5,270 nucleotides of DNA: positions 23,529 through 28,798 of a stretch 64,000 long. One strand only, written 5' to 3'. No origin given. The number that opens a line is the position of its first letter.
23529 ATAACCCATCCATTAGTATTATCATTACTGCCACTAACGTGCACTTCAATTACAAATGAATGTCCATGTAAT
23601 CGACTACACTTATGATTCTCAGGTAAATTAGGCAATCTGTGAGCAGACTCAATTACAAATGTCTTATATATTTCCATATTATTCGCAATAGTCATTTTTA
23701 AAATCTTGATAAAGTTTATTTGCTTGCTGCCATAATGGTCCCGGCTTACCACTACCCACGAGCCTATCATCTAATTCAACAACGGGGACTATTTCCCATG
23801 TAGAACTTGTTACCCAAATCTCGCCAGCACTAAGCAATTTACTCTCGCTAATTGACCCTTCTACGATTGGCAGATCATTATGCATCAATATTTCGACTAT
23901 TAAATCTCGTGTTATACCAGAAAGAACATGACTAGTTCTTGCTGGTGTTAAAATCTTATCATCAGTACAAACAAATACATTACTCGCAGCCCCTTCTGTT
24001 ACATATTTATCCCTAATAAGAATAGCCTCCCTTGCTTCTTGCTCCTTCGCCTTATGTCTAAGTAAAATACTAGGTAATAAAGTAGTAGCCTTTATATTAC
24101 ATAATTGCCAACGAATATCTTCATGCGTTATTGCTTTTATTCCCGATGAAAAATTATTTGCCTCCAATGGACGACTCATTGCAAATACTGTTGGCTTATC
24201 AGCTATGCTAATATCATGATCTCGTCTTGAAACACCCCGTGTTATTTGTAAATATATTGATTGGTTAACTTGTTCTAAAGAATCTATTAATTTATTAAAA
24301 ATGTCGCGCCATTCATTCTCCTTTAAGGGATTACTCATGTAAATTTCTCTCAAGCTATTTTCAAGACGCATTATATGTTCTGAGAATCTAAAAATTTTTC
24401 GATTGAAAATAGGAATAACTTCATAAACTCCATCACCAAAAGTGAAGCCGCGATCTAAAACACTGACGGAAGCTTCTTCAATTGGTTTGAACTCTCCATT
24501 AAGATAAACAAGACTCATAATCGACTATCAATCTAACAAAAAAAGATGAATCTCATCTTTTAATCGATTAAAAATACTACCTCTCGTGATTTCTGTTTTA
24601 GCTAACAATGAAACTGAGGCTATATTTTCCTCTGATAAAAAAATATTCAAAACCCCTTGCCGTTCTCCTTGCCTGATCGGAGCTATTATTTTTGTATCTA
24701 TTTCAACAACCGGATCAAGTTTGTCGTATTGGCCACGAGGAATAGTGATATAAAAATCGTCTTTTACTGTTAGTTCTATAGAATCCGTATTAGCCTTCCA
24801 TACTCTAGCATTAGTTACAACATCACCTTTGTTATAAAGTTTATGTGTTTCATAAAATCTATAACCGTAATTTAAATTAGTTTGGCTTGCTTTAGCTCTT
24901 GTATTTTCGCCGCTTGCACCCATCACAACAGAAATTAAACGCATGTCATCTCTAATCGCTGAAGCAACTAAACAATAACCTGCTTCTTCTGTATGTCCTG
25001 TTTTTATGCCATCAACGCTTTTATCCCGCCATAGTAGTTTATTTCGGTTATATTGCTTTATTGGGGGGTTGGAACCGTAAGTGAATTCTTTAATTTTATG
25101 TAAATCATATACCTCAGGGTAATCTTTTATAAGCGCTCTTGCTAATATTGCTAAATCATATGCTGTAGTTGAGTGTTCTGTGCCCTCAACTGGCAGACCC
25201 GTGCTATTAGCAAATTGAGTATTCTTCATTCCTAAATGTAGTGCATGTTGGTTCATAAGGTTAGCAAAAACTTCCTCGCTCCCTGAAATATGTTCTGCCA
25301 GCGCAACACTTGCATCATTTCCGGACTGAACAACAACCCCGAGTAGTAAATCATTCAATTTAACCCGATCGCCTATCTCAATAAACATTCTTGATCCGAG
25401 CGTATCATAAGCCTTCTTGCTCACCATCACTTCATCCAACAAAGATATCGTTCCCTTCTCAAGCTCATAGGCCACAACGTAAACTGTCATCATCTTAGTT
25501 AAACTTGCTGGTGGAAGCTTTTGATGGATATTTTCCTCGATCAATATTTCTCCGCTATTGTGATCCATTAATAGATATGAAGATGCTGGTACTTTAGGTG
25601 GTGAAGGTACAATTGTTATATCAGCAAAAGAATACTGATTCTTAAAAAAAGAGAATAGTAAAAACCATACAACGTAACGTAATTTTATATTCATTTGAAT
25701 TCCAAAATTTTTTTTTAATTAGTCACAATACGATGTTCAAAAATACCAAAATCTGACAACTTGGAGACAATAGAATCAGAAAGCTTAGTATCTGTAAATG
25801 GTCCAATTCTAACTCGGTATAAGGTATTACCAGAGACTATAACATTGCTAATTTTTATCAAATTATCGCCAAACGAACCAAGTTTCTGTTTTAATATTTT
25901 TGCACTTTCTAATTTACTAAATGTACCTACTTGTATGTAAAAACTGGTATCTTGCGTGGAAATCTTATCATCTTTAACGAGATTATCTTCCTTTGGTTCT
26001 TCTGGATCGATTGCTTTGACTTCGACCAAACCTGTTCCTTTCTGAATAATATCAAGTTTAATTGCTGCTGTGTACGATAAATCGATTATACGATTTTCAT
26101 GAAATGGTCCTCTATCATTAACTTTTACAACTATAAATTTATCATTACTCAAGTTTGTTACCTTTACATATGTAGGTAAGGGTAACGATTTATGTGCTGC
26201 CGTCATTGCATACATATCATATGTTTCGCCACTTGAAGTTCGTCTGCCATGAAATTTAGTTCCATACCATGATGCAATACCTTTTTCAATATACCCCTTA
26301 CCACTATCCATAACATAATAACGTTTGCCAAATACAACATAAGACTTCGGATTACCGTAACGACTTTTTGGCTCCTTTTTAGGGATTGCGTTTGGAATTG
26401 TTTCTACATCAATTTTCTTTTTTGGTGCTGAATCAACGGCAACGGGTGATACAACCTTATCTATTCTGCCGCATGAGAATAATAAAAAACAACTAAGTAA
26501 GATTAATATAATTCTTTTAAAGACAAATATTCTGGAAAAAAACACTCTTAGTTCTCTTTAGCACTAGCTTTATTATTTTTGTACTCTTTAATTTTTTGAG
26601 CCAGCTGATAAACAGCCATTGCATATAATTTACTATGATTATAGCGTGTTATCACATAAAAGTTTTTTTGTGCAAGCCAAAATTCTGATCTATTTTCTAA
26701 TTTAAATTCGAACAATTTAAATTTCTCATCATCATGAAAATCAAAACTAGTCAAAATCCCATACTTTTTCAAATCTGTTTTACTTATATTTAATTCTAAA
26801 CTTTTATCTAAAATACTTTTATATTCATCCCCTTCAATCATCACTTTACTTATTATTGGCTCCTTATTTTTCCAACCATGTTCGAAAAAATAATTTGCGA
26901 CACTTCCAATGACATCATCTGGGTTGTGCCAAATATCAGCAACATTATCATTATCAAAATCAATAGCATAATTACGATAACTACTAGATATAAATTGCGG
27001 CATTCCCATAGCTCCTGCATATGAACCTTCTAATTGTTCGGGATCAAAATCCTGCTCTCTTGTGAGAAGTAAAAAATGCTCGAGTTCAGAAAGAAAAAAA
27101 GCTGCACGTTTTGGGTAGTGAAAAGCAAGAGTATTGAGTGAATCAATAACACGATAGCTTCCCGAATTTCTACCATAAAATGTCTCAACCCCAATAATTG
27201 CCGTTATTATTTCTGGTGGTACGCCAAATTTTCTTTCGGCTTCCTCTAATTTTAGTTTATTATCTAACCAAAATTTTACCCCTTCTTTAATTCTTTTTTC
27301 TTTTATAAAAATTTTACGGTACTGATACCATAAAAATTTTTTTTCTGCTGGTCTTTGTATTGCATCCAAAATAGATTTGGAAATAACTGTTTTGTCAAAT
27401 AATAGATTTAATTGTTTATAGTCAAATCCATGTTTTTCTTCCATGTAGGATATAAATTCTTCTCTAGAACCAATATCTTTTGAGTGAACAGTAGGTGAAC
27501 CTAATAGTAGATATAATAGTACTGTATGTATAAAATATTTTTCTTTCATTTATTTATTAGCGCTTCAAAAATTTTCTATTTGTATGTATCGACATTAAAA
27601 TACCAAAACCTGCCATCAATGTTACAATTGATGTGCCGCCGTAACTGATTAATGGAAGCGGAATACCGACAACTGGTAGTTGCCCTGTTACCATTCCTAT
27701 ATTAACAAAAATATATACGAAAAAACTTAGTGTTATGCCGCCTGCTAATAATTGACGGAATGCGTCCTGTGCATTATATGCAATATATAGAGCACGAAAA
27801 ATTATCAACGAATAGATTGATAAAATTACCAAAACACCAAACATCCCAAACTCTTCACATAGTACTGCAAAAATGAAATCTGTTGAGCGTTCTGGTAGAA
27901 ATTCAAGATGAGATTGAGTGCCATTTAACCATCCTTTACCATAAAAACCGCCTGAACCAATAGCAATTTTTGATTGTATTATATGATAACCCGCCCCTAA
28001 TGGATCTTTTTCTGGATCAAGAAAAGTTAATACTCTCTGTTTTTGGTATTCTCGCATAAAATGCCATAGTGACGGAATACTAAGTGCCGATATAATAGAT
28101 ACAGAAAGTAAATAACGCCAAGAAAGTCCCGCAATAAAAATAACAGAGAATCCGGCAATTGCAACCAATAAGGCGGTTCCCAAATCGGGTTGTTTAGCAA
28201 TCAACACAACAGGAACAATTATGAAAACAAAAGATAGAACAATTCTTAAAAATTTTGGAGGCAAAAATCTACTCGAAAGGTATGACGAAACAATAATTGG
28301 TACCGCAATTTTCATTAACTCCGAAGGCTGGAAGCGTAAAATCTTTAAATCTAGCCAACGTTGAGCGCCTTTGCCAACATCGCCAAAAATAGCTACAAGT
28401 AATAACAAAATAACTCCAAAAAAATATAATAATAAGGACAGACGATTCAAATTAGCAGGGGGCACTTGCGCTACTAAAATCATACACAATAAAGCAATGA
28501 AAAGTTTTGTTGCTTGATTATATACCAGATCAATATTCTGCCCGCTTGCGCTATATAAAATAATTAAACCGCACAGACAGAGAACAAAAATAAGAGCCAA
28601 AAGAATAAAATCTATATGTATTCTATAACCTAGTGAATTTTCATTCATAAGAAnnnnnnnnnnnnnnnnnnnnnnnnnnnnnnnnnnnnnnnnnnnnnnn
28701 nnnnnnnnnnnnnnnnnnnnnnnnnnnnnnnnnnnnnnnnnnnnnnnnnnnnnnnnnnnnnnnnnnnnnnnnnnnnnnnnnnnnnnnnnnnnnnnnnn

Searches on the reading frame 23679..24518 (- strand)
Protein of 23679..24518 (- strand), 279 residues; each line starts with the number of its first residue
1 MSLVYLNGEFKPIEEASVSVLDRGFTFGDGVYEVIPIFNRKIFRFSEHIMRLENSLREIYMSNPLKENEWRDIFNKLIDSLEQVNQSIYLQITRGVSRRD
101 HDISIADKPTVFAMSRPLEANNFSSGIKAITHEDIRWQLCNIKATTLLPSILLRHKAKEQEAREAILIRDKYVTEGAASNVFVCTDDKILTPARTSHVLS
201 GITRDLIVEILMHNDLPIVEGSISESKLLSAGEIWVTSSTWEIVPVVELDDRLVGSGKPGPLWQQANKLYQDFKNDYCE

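Call 20: search_protein_families(library=pfam, proteins=[window:23679-24518:-], max_evalue=0.0001)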
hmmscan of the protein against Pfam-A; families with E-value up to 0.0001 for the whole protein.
window:23679-24518:- (279 aa): 1 family
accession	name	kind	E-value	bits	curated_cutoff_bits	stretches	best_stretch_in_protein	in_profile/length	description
PF01063.24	Aminotran_4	-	1.5e-42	146.4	28.5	1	30-248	1-222/223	Amino-transferase class IV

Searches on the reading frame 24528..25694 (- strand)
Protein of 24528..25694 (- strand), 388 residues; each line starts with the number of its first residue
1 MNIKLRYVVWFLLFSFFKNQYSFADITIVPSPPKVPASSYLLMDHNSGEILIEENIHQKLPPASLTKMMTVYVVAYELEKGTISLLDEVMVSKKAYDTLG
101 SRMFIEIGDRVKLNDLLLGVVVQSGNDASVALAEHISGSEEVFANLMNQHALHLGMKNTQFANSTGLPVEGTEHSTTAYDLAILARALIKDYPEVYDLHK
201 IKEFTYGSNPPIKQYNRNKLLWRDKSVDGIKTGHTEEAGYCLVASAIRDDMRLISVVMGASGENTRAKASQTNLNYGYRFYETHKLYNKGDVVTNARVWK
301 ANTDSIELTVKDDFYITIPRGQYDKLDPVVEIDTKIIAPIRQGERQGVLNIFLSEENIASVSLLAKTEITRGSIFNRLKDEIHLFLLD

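Call 20: search_protein_families(library=pfam, proteins=[window:24528-25694:-], max_evalue=0.0001)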
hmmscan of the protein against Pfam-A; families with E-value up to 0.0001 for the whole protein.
window:24528-25694:- (388 aa): 3 families
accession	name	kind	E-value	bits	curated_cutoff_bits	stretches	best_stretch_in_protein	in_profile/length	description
PF00768.25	Peptidase_S11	-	1.8e-83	280.1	27.6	1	30-261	5-238/239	D-alanyl-D-alanine carboxypeptidase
PF07943.18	PBP5_C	-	2.2e-22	79.5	21.2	1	281-370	1-90/91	Penicillin-binding protein 5, C-terminal domain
PF13354.11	Beta-lactamase2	-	4.3e-10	39.7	22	1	42-190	4-148/214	Beta-lactamase enzyme family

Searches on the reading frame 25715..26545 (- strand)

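Call 20: search_protein_families(library=pfam, proteins=[window:25715-26545:-], max_evalue=0.0001)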
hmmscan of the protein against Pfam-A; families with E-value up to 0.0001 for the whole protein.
window:25715-26545:- (276 aa): 2 families
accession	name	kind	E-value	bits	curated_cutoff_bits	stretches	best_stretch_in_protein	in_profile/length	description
PF03330.24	DPBB_1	-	7.6e-26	90.6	28.8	1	87-175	2-82/83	Lytic transglycolase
PF05036.18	SPOR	-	3.6e-11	43.7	21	1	200-264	3-65/76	SPOR domain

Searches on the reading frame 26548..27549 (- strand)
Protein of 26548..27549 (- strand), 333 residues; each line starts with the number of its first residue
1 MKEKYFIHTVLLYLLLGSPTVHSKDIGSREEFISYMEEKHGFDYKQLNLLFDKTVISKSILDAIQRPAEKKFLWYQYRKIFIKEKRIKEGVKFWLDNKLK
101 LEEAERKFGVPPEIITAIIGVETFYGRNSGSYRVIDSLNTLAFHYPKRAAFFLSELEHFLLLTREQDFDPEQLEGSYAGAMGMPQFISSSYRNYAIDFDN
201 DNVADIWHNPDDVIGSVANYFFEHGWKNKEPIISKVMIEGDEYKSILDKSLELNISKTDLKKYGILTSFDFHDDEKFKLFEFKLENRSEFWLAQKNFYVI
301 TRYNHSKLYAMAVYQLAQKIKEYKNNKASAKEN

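Call 20: search_protein_families(library=pfam, proteins=[window:26548-27549:-], max_evalue=0.0001)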
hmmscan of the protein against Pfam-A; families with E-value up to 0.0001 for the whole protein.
window:26548-27549:- (333 aa): 1 family
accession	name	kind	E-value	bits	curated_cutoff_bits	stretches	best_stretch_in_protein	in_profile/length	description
PF13406.11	SLT_2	-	3.1e-94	315.9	24.3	1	31-318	8-292/292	Transglycosylase SLT domain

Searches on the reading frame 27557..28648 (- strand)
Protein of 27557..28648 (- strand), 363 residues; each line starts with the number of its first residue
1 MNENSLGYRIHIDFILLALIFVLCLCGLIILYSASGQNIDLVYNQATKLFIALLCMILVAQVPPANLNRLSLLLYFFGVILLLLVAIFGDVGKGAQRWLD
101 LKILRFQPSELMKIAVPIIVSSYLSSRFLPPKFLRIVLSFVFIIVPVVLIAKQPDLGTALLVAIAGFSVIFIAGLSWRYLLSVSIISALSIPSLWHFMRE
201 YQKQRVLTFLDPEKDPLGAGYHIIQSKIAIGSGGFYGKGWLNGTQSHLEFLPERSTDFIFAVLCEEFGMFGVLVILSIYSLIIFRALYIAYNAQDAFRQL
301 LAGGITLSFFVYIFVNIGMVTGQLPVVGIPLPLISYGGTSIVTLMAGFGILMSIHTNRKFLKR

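Call 20: search_protein_families(library=pfam, proteins=[window:27557-28648:-], max_evalue=0.0001)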
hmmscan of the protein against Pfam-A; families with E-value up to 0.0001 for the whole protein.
window:27557-28648:- (363 aa): 1 family
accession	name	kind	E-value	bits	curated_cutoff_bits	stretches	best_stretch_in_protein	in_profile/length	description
PF01098.24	FTSW_RODA_SPOVE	-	2.8e-110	369.1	26.4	1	17-359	4-355/356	Cell cycle protein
